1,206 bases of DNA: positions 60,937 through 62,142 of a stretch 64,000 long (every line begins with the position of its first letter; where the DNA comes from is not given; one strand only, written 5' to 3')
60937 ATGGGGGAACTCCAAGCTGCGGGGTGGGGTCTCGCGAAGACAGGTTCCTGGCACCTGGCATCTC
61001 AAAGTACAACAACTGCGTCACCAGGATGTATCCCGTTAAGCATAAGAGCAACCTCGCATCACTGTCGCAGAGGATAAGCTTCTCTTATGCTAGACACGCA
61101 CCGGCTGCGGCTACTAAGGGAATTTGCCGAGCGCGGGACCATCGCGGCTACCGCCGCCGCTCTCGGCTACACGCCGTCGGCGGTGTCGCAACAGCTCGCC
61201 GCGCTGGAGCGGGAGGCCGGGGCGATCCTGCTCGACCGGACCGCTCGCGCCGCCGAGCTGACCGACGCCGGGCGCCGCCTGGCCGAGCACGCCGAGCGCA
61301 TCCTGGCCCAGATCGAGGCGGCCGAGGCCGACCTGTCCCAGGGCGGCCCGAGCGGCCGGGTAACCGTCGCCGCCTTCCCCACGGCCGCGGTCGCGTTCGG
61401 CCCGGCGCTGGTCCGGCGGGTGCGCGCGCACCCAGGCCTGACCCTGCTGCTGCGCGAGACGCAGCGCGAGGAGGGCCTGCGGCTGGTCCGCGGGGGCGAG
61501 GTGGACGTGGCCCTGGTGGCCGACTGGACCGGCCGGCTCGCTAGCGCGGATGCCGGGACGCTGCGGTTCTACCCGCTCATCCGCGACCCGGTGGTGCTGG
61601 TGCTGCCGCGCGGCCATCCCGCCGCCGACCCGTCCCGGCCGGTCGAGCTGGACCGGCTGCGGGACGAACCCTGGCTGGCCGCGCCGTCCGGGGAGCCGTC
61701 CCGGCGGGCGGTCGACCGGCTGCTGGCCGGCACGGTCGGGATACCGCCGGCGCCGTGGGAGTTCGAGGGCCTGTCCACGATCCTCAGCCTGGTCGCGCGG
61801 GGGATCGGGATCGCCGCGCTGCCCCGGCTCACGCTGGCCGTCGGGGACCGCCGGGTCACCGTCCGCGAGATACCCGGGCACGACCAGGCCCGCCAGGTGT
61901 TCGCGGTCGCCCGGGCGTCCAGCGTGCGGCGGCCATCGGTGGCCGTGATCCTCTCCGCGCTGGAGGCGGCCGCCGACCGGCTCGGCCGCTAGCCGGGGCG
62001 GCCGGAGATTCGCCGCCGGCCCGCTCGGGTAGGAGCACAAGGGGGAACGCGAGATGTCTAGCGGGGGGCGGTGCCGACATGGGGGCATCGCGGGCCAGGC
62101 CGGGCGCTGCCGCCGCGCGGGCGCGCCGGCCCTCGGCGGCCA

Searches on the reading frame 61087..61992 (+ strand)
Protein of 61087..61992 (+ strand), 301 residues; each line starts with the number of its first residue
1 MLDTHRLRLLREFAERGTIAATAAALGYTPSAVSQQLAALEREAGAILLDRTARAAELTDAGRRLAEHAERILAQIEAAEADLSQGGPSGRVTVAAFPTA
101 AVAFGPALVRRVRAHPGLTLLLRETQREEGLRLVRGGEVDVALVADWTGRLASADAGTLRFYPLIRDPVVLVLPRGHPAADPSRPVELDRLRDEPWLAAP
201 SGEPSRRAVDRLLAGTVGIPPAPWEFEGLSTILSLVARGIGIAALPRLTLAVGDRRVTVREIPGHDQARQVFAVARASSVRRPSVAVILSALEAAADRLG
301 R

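Call 37: search_protein_families(library=pfam, proteins=[window:61087-61992:+])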
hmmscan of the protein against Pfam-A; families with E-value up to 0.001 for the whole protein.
window:61087-61992:+ (301 aa): 4 families
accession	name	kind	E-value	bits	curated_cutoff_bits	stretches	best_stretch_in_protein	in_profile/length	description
PF03466.25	LysR_substrate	-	8.2e-38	130.3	28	1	86-295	2-207/209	LysR substrate binding domain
PF00126.33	HTH_1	-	1.3e-14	54.3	26.6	1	6-63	3-60/60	Bacterial regulatory helix-turn-helix protein, lysR family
PF12840.13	HTH_20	-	0.00019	21.7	27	1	2-47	2-48/51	Helix-turn-helix domain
PF13518.12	HTH_28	-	0.00021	21.7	25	1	5-48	1-43/52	Helix-turn-helix domain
